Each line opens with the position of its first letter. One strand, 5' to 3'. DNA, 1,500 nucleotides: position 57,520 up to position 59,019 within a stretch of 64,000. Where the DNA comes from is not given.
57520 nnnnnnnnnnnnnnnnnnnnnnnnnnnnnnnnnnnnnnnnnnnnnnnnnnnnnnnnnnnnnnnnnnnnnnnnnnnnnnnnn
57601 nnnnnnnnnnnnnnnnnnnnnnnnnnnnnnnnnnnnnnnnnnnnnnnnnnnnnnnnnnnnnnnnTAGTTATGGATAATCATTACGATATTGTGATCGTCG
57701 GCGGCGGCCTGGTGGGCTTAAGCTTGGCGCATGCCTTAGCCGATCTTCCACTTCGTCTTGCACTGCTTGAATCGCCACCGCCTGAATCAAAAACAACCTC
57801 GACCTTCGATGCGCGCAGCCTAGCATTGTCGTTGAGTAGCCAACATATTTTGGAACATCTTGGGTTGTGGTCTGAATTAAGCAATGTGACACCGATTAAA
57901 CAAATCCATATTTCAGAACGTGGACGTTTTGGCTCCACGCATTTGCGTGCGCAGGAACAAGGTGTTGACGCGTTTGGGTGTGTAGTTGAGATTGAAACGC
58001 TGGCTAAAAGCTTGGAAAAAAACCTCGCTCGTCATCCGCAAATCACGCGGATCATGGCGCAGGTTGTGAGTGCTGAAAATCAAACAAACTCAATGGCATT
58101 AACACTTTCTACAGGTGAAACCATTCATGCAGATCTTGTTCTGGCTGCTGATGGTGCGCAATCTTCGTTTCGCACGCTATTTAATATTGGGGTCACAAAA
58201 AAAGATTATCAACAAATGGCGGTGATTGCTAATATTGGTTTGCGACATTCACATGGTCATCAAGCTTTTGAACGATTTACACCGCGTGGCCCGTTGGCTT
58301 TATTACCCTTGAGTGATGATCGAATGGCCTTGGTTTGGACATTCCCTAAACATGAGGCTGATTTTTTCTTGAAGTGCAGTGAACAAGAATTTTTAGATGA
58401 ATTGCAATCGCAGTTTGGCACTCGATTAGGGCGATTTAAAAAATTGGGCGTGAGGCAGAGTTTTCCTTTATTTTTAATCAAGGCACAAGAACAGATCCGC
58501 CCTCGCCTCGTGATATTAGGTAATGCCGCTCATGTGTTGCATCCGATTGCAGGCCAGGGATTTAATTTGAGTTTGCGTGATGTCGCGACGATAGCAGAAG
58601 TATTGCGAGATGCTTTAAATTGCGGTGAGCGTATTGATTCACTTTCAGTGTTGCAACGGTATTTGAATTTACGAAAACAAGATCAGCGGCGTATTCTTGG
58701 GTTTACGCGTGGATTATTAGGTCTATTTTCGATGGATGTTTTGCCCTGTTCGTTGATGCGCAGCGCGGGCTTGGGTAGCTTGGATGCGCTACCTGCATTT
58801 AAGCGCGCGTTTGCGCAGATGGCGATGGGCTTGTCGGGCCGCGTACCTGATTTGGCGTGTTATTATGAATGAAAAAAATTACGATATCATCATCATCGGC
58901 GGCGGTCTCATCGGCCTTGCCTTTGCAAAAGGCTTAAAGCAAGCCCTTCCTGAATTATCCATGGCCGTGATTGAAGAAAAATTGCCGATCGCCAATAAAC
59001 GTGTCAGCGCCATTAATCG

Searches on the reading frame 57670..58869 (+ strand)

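Call 62: search_protein_families(library=pfam, proteins=[window:57670-58869:+], max_evalue=0.001)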
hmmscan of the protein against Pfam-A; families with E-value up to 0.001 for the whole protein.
window:57670-58869:+ (400 aa): 7 families
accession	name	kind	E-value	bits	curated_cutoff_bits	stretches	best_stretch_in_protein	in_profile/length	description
PF01494.25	FAD_binding_3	-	2.1e-25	90.2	22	1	5-317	2-323/349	FAD binding domain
PF05834.18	Lycopene_cycl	-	2.2e-10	40.6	23.4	1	6-167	1-145/380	Lycopene cyclase protein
PF07992.20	Pyr_redox_2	-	4.9e-07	29.9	26.1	0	110-181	184-255/291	Pyridine nucleotide-disulphide oxidoreductase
PF08491.16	SE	-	3.4e-06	26.8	20.1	1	269-365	121-217/276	Squalene epoxidase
PF01266.30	DAO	-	6.8e-06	26.3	27.9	1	6-44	1-39/353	FAD dependent oxidoreductase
PF13454.12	NAD_binding_9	-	0.00015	22.2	21.8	0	111-162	102-153/155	FAD-NAD(P)-binding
PF00890.30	FAD_binding_2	-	0.00076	19.2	20.4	0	6-40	1-35/414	FAD binding domain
